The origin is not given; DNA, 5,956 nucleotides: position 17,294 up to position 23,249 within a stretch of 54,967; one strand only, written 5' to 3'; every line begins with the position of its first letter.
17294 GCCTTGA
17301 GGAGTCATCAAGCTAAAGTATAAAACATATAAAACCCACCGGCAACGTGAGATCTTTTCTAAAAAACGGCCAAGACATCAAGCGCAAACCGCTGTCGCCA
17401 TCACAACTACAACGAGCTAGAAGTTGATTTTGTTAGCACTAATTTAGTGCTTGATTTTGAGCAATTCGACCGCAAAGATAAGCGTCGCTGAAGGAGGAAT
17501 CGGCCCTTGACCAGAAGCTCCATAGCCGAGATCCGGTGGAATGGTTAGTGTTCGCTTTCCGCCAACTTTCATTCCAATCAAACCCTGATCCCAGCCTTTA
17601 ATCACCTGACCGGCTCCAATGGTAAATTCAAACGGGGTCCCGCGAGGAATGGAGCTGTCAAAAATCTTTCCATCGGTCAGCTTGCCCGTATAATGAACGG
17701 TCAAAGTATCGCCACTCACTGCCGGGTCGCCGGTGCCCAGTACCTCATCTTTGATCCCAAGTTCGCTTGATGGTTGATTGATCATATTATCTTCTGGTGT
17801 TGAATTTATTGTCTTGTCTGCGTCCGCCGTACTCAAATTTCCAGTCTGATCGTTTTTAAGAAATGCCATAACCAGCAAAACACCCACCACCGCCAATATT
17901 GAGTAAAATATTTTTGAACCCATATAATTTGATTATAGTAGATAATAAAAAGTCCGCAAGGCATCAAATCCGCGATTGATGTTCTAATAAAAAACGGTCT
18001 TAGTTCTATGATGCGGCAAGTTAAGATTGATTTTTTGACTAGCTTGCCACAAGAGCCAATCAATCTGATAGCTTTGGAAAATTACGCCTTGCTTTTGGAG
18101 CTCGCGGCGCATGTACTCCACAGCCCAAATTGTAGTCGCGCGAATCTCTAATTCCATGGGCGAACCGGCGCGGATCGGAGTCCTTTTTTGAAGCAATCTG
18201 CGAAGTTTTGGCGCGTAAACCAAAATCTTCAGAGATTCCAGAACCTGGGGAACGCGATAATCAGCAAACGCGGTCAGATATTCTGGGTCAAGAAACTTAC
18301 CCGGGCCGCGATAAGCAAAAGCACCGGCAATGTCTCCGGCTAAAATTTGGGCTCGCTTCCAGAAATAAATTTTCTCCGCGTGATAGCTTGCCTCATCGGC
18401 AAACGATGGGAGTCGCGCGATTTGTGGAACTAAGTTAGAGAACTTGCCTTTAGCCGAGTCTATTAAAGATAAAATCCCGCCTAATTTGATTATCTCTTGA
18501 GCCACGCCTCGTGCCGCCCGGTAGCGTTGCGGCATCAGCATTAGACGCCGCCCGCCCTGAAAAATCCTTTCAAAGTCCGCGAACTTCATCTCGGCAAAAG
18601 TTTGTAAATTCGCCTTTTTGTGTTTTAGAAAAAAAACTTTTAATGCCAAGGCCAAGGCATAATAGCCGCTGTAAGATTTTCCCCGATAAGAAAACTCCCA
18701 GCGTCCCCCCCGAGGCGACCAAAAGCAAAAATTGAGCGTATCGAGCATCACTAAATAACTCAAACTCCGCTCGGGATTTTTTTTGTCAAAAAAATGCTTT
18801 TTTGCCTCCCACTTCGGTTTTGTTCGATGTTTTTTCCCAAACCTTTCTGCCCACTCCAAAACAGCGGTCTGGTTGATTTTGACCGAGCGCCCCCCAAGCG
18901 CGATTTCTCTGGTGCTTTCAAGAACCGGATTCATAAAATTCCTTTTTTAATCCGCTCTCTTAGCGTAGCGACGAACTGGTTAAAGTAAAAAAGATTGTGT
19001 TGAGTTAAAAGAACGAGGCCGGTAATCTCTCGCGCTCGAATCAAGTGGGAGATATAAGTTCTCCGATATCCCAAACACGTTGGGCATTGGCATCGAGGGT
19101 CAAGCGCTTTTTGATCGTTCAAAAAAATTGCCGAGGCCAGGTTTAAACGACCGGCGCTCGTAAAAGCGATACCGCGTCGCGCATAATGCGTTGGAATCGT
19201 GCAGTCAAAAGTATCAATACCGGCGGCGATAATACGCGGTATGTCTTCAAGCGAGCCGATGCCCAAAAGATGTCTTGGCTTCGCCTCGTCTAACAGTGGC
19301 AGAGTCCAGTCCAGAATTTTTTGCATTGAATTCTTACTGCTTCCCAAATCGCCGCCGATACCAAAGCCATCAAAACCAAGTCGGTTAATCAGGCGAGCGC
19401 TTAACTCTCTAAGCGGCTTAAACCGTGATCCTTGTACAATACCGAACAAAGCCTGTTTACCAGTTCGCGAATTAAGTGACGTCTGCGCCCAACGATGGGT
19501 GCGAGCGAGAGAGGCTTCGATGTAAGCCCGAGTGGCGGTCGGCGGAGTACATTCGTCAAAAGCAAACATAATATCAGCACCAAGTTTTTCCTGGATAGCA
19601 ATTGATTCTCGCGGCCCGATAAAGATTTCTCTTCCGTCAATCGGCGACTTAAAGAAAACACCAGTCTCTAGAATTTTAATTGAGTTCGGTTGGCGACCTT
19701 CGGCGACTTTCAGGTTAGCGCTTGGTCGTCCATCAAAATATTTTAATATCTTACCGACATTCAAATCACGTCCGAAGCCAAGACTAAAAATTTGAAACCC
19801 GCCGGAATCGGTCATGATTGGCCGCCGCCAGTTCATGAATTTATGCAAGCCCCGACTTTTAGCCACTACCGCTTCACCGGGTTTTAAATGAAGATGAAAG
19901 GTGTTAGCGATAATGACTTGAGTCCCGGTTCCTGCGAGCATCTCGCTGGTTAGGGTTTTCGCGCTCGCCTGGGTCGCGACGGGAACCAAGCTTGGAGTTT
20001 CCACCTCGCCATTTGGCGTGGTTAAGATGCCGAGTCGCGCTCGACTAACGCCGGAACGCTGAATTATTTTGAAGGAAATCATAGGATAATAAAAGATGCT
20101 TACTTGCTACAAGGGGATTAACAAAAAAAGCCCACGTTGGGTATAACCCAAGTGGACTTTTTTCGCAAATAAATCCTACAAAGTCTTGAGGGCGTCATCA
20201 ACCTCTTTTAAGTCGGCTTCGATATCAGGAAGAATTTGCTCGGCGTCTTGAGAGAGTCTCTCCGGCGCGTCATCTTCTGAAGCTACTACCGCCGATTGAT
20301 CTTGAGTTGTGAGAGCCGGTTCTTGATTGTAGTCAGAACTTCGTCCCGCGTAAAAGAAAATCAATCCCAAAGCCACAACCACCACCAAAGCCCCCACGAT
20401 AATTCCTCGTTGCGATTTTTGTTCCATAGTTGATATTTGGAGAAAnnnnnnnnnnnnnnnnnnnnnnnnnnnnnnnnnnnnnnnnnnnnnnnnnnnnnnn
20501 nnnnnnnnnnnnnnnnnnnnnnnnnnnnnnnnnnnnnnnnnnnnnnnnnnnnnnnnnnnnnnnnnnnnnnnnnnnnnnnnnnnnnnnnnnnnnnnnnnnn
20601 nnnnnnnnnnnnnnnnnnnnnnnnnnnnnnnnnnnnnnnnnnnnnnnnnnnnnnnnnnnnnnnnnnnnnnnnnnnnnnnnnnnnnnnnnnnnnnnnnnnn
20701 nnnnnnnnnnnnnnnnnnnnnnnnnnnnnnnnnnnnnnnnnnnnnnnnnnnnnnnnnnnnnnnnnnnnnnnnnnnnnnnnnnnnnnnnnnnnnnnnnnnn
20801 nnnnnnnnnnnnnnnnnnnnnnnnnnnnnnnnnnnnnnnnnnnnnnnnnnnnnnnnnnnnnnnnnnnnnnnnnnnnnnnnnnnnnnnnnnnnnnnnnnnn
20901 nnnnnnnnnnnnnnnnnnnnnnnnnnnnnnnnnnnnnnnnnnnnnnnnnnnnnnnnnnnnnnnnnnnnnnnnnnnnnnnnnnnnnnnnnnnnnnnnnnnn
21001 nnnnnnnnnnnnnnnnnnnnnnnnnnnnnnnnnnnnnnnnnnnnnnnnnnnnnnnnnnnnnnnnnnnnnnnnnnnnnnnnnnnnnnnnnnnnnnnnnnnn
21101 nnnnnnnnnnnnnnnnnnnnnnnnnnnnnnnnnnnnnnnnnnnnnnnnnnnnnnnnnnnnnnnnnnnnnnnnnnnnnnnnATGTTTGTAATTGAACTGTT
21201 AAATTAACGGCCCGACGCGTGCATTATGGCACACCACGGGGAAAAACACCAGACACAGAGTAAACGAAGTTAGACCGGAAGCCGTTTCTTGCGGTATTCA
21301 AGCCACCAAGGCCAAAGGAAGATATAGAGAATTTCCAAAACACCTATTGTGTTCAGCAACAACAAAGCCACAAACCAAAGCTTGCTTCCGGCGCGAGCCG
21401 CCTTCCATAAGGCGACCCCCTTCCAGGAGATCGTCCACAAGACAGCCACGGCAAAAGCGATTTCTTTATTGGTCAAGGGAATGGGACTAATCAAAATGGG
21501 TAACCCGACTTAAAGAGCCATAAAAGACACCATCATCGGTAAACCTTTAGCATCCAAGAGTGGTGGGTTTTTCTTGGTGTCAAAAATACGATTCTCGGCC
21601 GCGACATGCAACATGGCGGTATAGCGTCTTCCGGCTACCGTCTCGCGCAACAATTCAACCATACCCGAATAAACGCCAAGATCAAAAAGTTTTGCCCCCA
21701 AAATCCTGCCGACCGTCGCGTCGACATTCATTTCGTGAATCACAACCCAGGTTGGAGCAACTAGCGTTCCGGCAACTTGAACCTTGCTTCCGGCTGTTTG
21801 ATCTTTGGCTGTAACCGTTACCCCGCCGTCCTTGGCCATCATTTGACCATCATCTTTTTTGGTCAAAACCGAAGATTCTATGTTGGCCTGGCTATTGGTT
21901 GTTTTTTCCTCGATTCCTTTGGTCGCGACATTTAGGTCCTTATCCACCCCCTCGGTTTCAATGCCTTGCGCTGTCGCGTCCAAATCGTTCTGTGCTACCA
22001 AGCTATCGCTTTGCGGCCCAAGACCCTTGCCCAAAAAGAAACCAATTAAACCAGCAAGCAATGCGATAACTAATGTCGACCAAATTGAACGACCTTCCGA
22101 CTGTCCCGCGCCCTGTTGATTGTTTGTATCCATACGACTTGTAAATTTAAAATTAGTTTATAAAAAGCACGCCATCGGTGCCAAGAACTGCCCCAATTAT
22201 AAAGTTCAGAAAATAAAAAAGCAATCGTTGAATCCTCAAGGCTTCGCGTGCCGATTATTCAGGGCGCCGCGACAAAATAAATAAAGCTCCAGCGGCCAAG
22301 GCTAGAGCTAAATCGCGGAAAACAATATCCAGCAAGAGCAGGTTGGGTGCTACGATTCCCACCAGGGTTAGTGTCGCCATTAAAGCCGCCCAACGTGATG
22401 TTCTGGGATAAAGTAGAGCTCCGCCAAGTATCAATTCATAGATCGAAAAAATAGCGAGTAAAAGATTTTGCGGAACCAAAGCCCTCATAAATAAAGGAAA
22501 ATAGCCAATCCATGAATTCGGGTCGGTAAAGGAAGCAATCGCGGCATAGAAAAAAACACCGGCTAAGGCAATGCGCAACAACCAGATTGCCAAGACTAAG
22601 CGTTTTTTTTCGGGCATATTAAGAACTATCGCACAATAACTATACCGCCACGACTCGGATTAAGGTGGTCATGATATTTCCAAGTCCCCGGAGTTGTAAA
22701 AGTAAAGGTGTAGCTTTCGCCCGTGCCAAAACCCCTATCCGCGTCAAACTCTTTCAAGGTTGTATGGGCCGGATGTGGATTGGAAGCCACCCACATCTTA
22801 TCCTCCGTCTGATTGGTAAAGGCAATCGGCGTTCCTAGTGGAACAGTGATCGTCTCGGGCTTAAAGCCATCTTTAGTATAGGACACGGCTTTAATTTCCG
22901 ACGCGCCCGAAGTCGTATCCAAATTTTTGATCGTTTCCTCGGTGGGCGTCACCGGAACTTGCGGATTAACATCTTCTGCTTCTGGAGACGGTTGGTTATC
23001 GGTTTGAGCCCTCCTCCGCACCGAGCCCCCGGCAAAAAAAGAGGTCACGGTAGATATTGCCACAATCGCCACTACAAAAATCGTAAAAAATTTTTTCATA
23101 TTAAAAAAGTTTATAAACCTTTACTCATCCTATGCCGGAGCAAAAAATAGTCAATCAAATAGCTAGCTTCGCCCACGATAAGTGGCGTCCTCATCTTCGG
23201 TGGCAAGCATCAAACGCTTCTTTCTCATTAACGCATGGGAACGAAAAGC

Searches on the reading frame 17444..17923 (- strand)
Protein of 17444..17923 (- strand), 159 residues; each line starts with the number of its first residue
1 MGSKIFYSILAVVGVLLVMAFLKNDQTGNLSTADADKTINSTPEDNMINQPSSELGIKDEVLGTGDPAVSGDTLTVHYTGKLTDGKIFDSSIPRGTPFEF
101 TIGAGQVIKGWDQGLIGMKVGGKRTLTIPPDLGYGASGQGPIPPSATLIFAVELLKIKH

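Call 96: search_protein_families(library=pfam, proteins=[window:17444-17923:-], max_evalue=0.0001)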
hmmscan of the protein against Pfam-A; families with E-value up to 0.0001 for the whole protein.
window:17444-17923:- (159 aa): 1 family
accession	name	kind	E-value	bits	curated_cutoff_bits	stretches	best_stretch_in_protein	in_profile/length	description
PF00254.34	FKBP_C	-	6.6e-37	126.2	21.1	1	68-155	5-94/94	FKBP-type peptidyl-prolyl cis-trans isomerase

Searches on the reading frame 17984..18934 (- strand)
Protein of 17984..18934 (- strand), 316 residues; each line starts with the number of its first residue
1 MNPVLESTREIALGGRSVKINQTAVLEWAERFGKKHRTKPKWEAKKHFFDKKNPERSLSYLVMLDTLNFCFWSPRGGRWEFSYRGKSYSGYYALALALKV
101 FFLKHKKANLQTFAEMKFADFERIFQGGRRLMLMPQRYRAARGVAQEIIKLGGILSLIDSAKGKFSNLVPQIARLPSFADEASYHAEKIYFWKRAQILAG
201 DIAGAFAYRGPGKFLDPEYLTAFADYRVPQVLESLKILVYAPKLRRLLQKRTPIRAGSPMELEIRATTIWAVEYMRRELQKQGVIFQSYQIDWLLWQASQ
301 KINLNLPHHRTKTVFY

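Call 96: search_protein_families(library=pfam, proteins=[window:17984-18934:-], max_evalue=0.0001)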
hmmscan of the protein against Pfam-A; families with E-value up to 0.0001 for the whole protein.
window:17984-18934:- (316 aa): 1 family
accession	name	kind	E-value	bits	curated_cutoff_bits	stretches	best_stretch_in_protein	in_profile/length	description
PF10343.14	Q_salvage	-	3.2e-67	227.5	25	1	51-316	4-285/285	Queuosine salvage protein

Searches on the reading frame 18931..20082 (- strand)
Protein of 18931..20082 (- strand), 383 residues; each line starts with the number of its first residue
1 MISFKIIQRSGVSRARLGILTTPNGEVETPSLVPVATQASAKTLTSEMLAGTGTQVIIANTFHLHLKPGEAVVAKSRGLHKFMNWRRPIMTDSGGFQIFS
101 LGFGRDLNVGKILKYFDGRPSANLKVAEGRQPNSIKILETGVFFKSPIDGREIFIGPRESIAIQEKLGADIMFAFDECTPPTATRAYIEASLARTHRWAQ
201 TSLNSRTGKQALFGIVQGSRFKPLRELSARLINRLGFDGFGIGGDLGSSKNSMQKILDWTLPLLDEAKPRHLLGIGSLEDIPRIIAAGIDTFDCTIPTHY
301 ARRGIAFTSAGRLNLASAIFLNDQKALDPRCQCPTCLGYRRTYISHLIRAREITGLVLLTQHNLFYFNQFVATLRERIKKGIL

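Call 96: search_protein_families(library=pfam, proteins=[window:18931-20082:-], max_evalue=0.0001)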
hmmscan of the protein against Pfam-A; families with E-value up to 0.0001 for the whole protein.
window:18931-20082:- (383 aa): 1 family
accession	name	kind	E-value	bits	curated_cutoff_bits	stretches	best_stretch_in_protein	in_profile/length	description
PF01702.25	TGT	-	1.7e-119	399.5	26.3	1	14-381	2-342/357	Queuine tRNA-ribosyltransferase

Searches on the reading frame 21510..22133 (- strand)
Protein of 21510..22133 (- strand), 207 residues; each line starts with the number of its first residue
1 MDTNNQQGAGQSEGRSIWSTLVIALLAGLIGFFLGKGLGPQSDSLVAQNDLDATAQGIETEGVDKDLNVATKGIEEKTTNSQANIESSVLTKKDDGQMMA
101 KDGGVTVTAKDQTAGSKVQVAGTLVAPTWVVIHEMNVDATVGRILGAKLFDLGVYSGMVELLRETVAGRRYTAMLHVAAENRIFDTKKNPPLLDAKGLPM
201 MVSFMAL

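Call 96: search_protein_families(library=pfam, proteins=[window:21510-22133:-], max_evalue=0.0001)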
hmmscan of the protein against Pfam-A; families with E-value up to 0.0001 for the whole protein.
window:21510-22133:- (207 aa): 1 family
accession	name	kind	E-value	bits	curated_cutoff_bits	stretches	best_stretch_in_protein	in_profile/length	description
PF23951.1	DUF7282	-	7e-05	23.4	27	0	106-199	2-104/112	Domain of unknown function (DUF7282)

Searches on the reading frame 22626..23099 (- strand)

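Call 96: search_protein_families(library=pfam, proteins=[window:22626-23099:-], max_evalue=0.0001)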
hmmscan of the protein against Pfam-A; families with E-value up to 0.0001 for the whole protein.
window:22626-23099:- (157 aa): 1 family
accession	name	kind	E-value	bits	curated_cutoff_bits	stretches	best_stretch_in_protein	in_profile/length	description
PF13473.12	Cupredoxin_1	-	7.9e-07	29.5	27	1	70-155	23-104/104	Cupredoxin-like domain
